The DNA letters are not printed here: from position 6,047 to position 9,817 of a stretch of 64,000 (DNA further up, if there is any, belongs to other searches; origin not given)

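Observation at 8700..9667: One carbamoyltransferase paralog has lost the radical SAM Cys triad, which makes it a possible pseudo-enzyme domain.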

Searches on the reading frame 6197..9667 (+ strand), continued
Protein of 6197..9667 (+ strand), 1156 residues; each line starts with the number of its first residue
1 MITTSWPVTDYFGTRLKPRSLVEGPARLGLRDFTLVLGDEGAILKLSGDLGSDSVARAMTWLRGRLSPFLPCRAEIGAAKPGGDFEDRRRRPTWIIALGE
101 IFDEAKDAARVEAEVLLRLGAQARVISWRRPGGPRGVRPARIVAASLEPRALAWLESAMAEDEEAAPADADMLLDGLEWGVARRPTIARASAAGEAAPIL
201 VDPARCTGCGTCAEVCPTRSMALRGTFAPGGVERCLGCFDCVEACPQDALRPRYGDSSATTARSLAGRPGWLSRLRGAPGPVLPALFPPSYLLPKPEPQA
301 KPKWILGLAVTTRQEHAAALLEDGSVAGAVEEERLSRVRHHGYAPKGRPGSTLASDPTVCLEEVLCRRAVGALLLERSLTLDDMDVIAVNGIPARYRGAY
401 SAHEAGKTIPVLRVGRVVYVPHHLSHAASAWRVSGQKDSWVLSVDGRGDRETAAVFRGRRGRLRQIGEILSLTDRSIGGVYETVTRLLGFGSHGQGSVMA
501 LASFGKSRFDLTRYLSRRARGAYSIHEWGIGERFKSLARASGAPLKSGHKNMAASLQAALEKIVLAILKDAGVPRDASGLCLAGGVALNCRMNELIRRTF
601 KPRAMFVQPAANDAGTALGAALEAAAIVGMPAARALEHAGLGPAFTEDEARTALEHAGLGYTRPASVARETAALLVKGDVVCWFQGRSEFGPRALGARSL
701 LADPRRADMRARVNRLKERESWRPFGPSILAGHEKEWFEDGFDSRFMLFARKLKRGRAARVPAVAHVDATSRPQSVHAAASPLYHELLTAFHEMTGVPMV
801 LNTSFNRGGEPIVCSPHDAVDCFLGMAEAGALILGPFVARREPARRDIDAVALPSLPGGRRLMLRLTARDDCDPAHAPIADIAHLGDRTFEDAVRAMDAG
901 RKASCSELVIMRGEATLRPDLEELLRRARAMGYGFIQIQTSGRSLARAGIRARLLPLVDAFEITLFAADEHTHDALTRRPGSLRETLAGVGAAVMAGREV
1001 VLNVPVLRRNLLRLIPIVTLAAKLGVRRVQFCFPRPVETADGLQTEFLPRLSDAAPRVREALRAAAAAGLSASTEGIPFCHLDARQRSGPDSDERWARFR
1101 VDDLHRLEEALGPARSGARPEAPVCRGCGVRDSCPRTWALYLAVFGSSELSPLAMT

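Call 58: find_homologous_proteins(query=window:6197-9664:+, max_evalue=1e-50)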
Query window:6197-9664:+ (1156 aa): 169 proteins with E <= 1e-50 among 8000 candidates; the best 120 are listed.
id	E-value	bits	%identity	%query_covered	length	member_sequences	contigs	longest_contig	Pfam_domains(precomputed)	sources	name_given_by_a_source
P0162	0.0e+0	2162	84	100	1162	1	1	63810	PF02543.22,PF00814.32,PF12797.13,PF16861.11,PF12837.13,PF00037.33,PF13484.12,PF12838.13,PF13237.12,PF13187.12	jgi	jgi:carbamoyltransferase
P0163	0.0e+0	2155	84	100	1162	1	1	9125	PF02543.22,PF00814.32,PF04055.28,PF16861.11,PF12837.13,PF00037.33,PF12838.13,PF13237.12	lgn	-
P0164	0.0e+0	2131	83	100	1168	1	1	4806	PF02543.22,PF00814.32,PF04055.28,PF12797.13,PF16861.11,PF12837.13,PF00037.33,PF13484.12,PF12838.13,PF13237.12,PF13187.12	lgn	-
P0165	0.0e+0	2122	84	100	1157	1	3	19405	PF02543.22,PF00814.32,PF12797.13,PF16861.11,PF12837.13,PF00037.33,PF13484.12,PF12838.13,PF13237.12,PF13187.12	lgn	-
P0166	0.0e+0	2121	83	100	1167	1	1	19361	PF02543.22,PF00814.32,PF16861.11,PF12837.13,PF00037.33,PF13237.12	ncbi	-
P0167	0.0e+0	2067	80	100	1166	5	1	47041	PF02543.22,PF00814.32,PF16861.11,PF12837.13,PF00037.33,PF12838.13,PF13237.12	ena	-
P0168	0.0e+0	2038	81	100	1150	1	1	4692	PF02543.22,PF00814.32,PF04055.28,PF16861.11,PF12837.13,PF00037.33,PF13484.12,PF13237.12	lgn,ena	-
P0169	0.0e+0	1926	76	100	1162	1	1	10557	PF02543.22,PF00814.32,PF16861.11,PF12837.13,PF00037.33,PF12838.13,PF13237.12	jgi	jgi:carbamoyltransferase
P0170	0.0e+0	1887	76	100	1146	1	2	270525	PF02543.22,PF00814.32,PF04055.28,PF16861.11,PF12837.13,PF00037.33,PF13237.12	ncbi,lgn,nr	ncbi:MAG: 4Fe-4S binding protein [Elusimicrobia bacterium]|nr:4Fe-4S binding protein [Elusimicrobiot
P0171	0.0e+0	1869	75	99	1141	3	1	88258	PF02543.22,PF00814.32,PF04055.28,PF16861.11,PF12837.13,PF00037.33,PF13484.12,PF12838.13,PF13237.12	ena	-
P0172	0.0e+0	1869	75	99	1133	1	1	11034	PF02543.22,PF00814.32,PF04055.28,PF16861.11,PF12837.13,PF00037.33,PF13484.12,PF12838.13,PF13237.12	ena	-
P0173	0.0e+0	1865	75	100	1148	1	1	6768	PF02543.22,PF00814.32,PF16861.11,PF12837.13,PF00037.33,PF13237.12,PF13187.12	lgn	-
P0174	0.0e+0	1855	74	99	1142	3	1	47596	PF02543.22,PF00814.32,PF16861.11,PF12837.13,PF00037.33,PF13237.12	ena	-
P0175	0.0e+0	1841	74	100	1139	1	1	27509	PF02543.22,PF00814.32,PF16861.11,PF00037.33,PF13484.12,PF12838.13,PF13237.12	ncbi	-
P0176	0.0e+0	1828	73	100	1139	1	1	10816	PF02543.22,PF00814.32,PF04055.28,PF16861.11,PF12837.13,PF00037.33,PF13484.12,PF12838.13,PF13237.12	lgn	-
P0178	0.0e+0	1795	72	100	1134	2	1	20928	PF02543.22,PF00814.32,PF04055.28,PF16861.11,PF12837.13,PF00037.33,PF13484.12,PF12838.13,PF13237.12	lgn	-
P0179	0.0e+0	1695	67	100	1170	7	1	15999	PF02543.22,PF04055.28,PF16861.11,PF00037.33,PF12838.13,PF13237.12,PF13187.12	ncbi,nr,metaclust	ncbi:MAG: hypothetical protein A2X40_11115 [Elusimicrobia bacterium GWC2_65_9]|nr:MAG: hypothetical 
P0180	0.0e+0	1686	67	100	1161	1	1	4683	PF02543.22,PF04055.28,PF16861.11,PF00037.33,PF13484.12,PF12838.13,PF13237.12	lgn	-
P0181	0.0e+0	1638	66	99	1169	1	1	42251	PF02543.22,PF00814.32,PF04055.28,PF16861.11,PF12837.13,PF00037.33,PF13484.12,PF12838.13,PF13237.12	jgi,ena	-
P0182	0.0e+0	1623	66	99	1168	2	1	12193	PF02543.22,PF04055.28,PF16861.11,PF12837.13,PF00037.33,PF13484.12,PF12838.13,PF13237.12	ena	-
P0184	0.0e+0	1588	65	100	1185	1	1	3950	PF02543.22,PF00814.32,PF04055.28,PF16861.11,PF12837.13,PF00037.33,PF12838.13,PF13237.12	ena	-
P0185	0.0e+0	1561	80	78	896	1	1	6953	PF02543.22,PF00814.32,PF04055.28,PF16861.11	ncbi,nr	ncbi:MAG: radical SAM protein, partial [Elusimicrobia bacterium]|nr:radical SAM protein [Elusimicrob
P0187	0.0e+0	1545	63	100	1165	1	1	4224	PF02543.22,PF14697.12,PF04055.28,PF16861.11,PF12837.13,PF00037.33,PF12838.13,PF13237.12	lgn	-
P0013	0.0e+0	1364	67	80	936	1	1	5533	PF02543.22,PF04055.28,PF16861.11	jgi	jgi:carbamoyltransferase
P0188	0.0e+0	1244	54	92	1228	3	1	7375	PF02543.22,PF00814.32,PF04055.28,PF16861.11,PF00037.33,PF12838.13,PF13237.12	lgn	-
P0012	0.0e+0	1213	50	95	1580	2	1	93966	PF02543.22,PF22521.3,PF04055.28,PF16861.11,PF12837.13,PF00037.33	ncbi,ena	-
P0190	0.0e+0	1211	56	89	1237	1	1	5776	PF02543.22,PF04055.28,PF16861.11,PF00037.33,PF13237.12,PF13187.12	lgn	-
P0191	0.0e+0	1202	53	99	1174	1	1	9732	PF02543.22,PF00814.32,PF04055.28,PF16861.11,PF00037.33,PF13484.12,PF12838.13,PF13237.12,PF13187.12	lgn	-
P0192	0.0e+0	1199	52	90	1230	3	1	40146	PF02543.22,PF04055.28,PF12797.13,PF16861.11,PF12837.13,PF00037.33,PF12838.13,PF13237.12,PF13187.12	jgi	jgi:predicted NodU family carbamoyl transferase/ferredoxin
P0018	0.0e+0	1199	54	89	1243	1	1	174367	PF02543.22,PF04055.28,PF16861.11,PF00037.33,PF13237.12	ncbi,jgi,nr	ncbi:MAG: radical SAM protein [Myxococcales bacterium]|nr:MAG: radical SAM protein [Myxococcales bac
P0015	0.0e+0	1196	50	100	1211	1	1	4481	PF02543.22,PF00814.32,PF04055.28,PF12797.13,PF16861.11,PF12837.13,PF00037.33,PF12838.13,PF13237.12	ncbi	-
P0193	0.0e+0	1194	51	99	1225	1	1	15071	PF02543.22,PF00814.32,PF04055.28,PF16861.11,PF12837.13,PF00037.33,PF12838.13,PF13237.12,PF13187.12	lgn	-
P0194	0.0e+0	1192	53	89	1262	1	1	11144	PF02543.22,PF00814.32,PF04055.28,PF16861.11,PF00037.33,PF12838.13,PF13237.12,PF13187.12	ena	-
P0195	0.0e+0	1190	53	99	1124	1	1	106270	PF02543.22,PF00814.32,PF04055.28,PF16861.11,PF00037.33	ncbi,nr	ncbi:MAG: radical SAM protein [Elusimicrobia bacterium]|nr:radical SAM protein [Elusimicrobiota bact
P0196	0.0e+0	1189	51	99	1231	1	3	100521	PF02543.22,PF04055.28,PF16861.11,PF12837.13,PF00037.33,PF13484.12,PF12838.13,PF13237.12,PF13187.12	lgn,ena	-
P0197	0.0e+0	1188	55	89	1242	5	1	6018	PF02543.22,PF04055.28,PF16861.11,PF00037.33,PF13237.12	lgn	-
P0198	0.0e+0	1185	56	89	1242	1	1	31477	PF02543.22,PF04055.28,PF16861.11,PF13237.12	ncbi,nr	ncbi:MAG: 4Fe-4S dicluster domain-containing protein [Elusimicrobia bacterium]|nr:4Fe-4S dicluster d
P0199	0.0e+0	1181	52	99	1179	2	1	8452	PF02543.22,PF14697.12,PF04055.28,PF16861.11,PF13237.12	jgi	-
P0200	0.0e+0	1177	51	89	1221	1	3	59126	PF02543.22,PF14697.12,PF04055.28,PF12797.13,PF16861.11,PF12837.13,PF00037.33,PF12838.13,PF13237.12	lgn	-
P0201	0.0e+0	1175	56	89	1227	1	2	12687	PF02543.22,PF00814.32,PF04055.28,PF16861.11,PF00037.33,PF13237.12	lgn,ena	-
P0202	0.0e+0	1175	51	99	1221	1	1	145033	PF02543.22,PF04055.28,PF16861.11,PF00037.33,PF13237.12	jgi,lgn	-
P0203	0.0e+0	1175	53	89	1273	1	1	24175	PF02543.22,PF04055.28,PF16861.11,PF12837.13,PF00037.33,PF12838.13,PF13237.12,PF12800.13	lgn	-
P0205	0.0e+0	1173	53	99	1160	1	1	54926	PF02543.22,PF00814.32,PF04055.28,PF16861.11,PF00037.33,PF13237.12,PF13187.12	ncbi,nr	ncbi:MAG: radical SAM protein [Elusimicrobia bacterium]|nr:radical SAM protein [Elusimicrobiota bact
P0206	0.0e+0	1173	52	89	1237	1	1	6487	PF02543.22,PF00814.32,PF04055.28,PF16861.11,PF00037.33,PF13237.12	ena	-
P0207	0.0e+0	1170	54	89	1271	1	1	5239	PF02543.22,PF04055.28,PF16861.11,PF12837.13,PF00037.33,PF13484.12,PF12838.13,PF13237.12,PF13187.12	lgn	-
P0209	0.0e+0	1167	53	89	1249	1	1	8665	PF02543.22,PF04055.28,PF16861.11,PF12837.13,PF00037.33,PF13484.12,PF12838.13,PF13237.12,PF13187.12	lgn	-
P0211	0.0e+0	1166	50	100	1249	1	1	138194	PF02543.22,PF00814.32,PF04055.28,PF16861.11,PF12837.13,PF00037.33,PF12838.13,PF13237.12,PF13187.12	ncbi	-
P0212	0.0e+0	1165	53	89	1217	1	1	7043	PF02543.22,PF04055.28,PF16861.11,PF12837.13,PF00037.33,PF13484.12,PF12838.13,PF13237.12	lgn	-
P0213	0.0e+0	1160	50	99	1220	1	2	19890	PF02543.22,PF04055.28,PF12797.13,PF16861.11,PF12837.13,PF00037.33,PF13484.12,PF12838.13,PF13237.12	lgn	-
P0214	0.0e+0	1160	49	99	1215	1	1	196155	PF02543.22,PF14697.12,PF04055.28,PF16861.11,PF12837.13,PF00037.33,PF13484.12,PF12838.13,PF13237.12,PF13187.12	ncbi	ncbi:MAG: carbamoyltransferase C-terminal domain-containing protein [Myxococcota bacterium]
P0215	0.0e+0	1159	52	99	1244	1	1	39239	PF02543.22,PF00814.32,PF04055.28,PF16861.11,PF13237.12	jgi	jgi:carbamoyltransferase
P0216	0.0e+0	1155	55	89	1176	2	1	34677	PF02543.22,PF04055.28,PF16861.11,PF12837.13,PF00037.33,PF13484.12,PF12838.13,PF13237.12,PF13183.12,PF13187.12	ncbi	ncbi:MAG: carbamoyltransferase C-terminal domain-containing protein [Polyangiales bacterium]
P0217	0.0e+0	1155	50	100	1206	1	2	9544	PF02543.22,PF04055.28,PF16861.11,PF12837.13,PF00037.33,PF13484.12,PF12838.13,PF13237.12,PF13187.12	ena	-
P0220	0.0e+0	1152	54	89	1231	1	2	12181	PF02543.22,PF00814.32,PF04055.28,PF12797.13,PF16861.11,PF12837.13,PF00037.33,PF12838.13,PF13237.12,PF13187.12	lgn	-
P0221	0.0e+0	1148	49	99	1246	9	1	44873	PF02543.22,PF14697.12,PF00814.32,PF16861.11,PF12837.13,PF13484.12,PF12838.13,PF04055.28,PF12797.13,PF00037.33,PF13237.12,PF13183.12,PF13187.12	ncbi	-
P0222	0.0e+0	1143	54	89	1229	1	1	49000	PF02543.22,PF04055.28,PF16861.11,PF12837.13,PF00037.33,PF13484.12,PF12838.13,PF13237.12,PF13187.12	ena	-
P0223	0.0e+0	1142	49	99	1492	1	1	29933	PF02543.22,PF00814.32,PF04055.28,PF16861.11,PF00037.33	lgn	-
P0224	0.0e+0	1141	52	99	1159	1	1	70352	PF02543.22,PF04055.28,PF16861.11,PF12837.13,PF13237.12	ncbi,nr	ncbi:MAG: 4Fe-4S dicluster domain-containing protein [Elusimicrobia bacterium]|nr:4Fe-4S dicluster d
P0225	0.0e+0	1140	53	89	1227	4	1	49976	PF02543.22,PF04055.28,PF16861.11,PF12837.13,PF00037.33,PF12838.13,PF13237.12,PF13183.12,PF13187.12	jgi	jgi:predicted NodU family carbamoyl transferase/ferredoxin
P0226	0.0e+0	1137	46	99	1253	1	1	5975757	PF02543.22,PF00814.32,PF04055.28,PF16861.11,PF12837.13,PF00037.33,PF12838.13,PF13187.12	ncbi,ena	-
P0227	0.0e+0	1133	53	89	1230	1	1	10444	PF02543.22,PF04055.28,PF16861.11,PF12837.13,PF00037.33,PF12838.13,PF13237.12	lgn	-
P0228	0.0e+0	1130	49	99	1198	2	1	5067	PF02543.22,PF00814.32,PF04055.28,PF16861.11,PF12837.13,PF00037.33,PF13484.12,PF12838.13,PF13237.12,PF13183.12,PF13187.12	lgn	-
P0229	0.0e+0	1130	53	90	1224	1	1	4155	PF02543.22,PF00814.32,PF04055.28,PF16861.11,PF12837.13,PF00037.33,PF12838.13,PF13237.12,PF13183.12,PF13187.12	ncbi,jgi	jgi:predicted NodU family carbamoyl transferase/ferredoxin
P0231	0.0e+0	1118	52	89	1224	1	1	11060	PF02543.22,PF04055.28,PF16861.11,PF12837.13,PF00037.33,PF13484.12,PF12838.13,PF13237.12,PF13187.12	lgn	-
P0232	0.0e+0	1113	52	89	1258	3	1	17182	PF02543.22,PF04055.28,PF16861.11,PF00037.33,PF13484.12,PF12838.13,PF13237.12,PF13187.12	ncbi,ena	-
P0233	0.0e+0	1112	53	89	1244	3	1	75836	PF02543.22,PF04055.28,PF12797.13,PF16861.11,PF12837.13,PF00037.33,PF13484.12,PF12838.13,PF13237.12,PF13187.12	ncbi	-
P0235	0.0e+0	1107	52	89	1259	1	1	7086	PF02543.22,PF04055.28,PF16861.11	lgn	-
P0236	0.0e+0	1106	52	89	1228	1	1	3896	PF02543.22,PF04055.28,PF16861.11,PF00037.33,PF12838.13,PF13237.12,PF13187.12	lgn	-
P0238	0.0e+0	1092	47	99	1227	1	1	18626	PF02543.22,PF00814.32,PF04055.28,PF12797.13,PF16861.11,PF12837.13,PF00037.33,PF13484.12,PF12838.13,PF13237.12,PF13187.12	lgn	-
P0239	0.0e+0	1073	48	96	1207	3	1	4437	PF02543.22,PF00814.32,PF04055.28,PF16861.11,PF12837.13,PF00037.33,PF12838.13,PF13237.12,PF13187.12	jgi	jgi:carbamoyltransferase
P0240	0.0e+0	1068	47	99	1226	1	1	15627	PF02543.22,PF14697.12,PF00814.32,PF04055.28,PF12797.13,PF16861.11,PF12837.13,PF00037.33,PF12838.13,PF13237.12,PF13187.12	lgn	-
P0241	0.0e+0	1067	51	89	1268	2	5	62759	PF02543.22,PF04055.28,PF16861.11,PF13484.12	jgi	jgi:predicted NodU family carbamoyl transferase/MoaA/NifB/PqqE/SkfB family radical SAM enzyme/ferred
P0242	0.0e+0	1067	46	100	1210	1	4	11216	PF02543.22,PF14697.12,PF00814.32,PF04055.28,PF12797.13,PF16861.11,PF00037.33,PF13484.12,PF12838.13,PF13237.12,PF13187.12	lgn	-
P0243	0.0e+0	1041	55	81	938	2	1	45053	PF02543.22,PF00814.32,PF04055.28,PF16861.11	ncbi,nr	ncbi:MAG: 4Fe-4S binding protein [Elusimicrobia bacterium]|nr:4Fe-4S binding protein [Elusimicrobiot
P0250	2.3e-273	928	44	99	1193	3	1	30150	PF02543.22,PF04055.28,PF16861.11,PF00037.33,PF13484.12,PF13237.12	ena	-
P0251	3.6e-273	928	53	73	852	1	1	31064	PF02543.22,PF04055.28,PF16861.11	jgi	jgi:carbamoyltransferase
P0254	1.6e-266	905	53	71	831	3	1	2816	PF02543.22,PF04055.28,PF16861.11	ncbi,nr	ncbi:MAG: carbamoyltransferase C-terminal domain-containing protein, partial [Myxococcota bacterium]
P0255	2.1e-264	898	43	99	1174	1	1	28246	PF02543.22,PF00814.32,PF04055.28,PF16861.11,PF00037.33,PF12838.13,PF13237.12,PF13187.12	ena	-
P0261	2.3e-248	845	46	85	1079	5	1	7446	PF02543.22,PF04055.28,PF16861.11,PF00037.33,PF12838.13,PF13237.12,PF13187.12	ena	-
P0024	2.9e-248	845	43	85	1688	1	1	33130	PF02543.22,PF04055.28,PF16861.11,PF13237.12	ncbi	ncbi:MAG: carbamoyltransferase C-terminal domain-containing protein [bacterium]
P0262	7.4e-248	844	44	89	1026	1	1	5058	PF02543.22,PF04055.28,PF16861.11,PF00037.33,PF12838.13,PF13237.12,PF13187.12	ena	-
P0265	1.3e-241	823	43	88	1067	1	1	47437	PF02543.22,PF04055.28,PF16861.11,PF00037.33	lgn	-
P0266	1.1e-240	820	46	72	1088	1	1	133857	PF02543.22,PF00814.32,PF16861.11,PF12837.13,PF00037.33,PF13237.12,PF13187.12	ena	-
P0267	2.7e-239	815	42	85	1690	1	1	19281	PF02543.22,PF04055.28,PF16861.11,PF00037.33,PF12838.13,PF13237.12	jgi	-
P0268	3.2e-239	815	55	64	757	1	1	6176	PF02543.22,PF04055.28,PF16861.11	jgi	jgi:carbamoyltransferase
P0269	4.8e-239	815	44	85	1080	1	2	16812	PF02543.22,PF04055.28,PF16861.11,PF12838.13,PF13187.12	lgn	-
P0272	2.7e-232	792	42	87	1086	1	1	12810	PF02543.22,PF04055.28,PF16861.11,PF12838.13,PF13237.12,PF13187.12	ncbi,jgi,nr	ncbi:MAG: radical SAM protein [Deltaproteobacteria bacterium]|nr:radical SAM protein [Deltaproteobac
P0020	6.5e-232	791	43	84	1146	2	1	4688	PF02543.22,PF04055.28,PF16861.11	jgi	jgi:carbamoyltransferase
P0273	2.6e-230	786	45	81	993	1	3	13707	PF02543.22,PF00814.32,PF04055.28,PF16861.11,PF00037.33,PF12838.13,PF13237.12,PF13187.12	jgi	jgi:carbamoyltransferase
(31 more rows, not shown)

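Call 62: find_encoding_contigs(protein=P0200, flank=10000, max_places=1)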
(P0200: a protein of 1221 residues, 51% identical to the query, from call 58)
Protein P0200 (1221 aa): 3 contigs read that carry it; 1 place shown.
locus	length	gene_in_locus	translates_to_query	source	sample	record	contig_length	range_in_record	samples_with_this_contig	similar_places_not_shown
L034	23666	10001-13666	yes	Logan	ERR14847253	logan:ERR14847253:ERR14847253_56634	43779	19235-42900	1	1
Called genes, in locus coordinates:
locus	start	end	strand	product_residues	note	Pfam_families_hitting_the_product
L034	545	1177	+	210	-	PF05724:TPMT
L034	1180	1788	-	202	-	PF11845:Tll0287-like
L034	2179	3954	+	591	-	PF02776:TPP_enzyme_N, PF00205:TPP_enzyme_M, PF02775:TPP_enzyme_C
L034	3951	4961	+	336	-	PF01073:3Beta_HSD, PF01370:Epimerase, PF02719:Polysacc_synt_2 (faint), PF04321:RmlD_sub_bind, PF05368:NmrA, PF16363:GDP_Man_Dehyd, PF13460:NAD_binding_10, PF07993:NAD_binding_4 (weak)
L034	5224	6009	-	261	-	-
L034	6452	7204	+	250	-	-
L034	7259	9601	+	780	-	PF17963:Big_9 (faint), PF18911:PKD_4 (faint), PF21027:Sde0182_C (faint), PF22352:K319L-like_PKD (faint)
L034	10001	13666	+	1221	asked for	PF00037:Fer4 (weak), PF12797:Fer4_2 (weak), PF12837:Fer4_6 (weak), PF12838:Fer4_7 (weak), PF13237:Fer4_10, PF02543:Carbam_trans_N, PF16861:Carbam_trans_C, PF04055:Radical_SAM, +1 more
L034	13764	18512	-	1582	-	PF13620:CarboxypepD_reg, PF02369:Big_1, PF09134:Invasin_D3, PF02369:Big_1, PF09134:Invasin_D3, PF02369:Big_1, PF09134:Invasin_D3, PF25390:WD40_RLD, +19 more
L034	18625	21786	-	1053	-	PF05345:He_PIG (faint), PF18911:PKD_4 (faint), PF17963:Big_9 (weak), PF00801:PKD (weak), PF17803:Cadherin_4, PF17963:Big_9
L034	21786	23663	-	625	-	PF02412:TSP_3 (faint), PF00691:OmpA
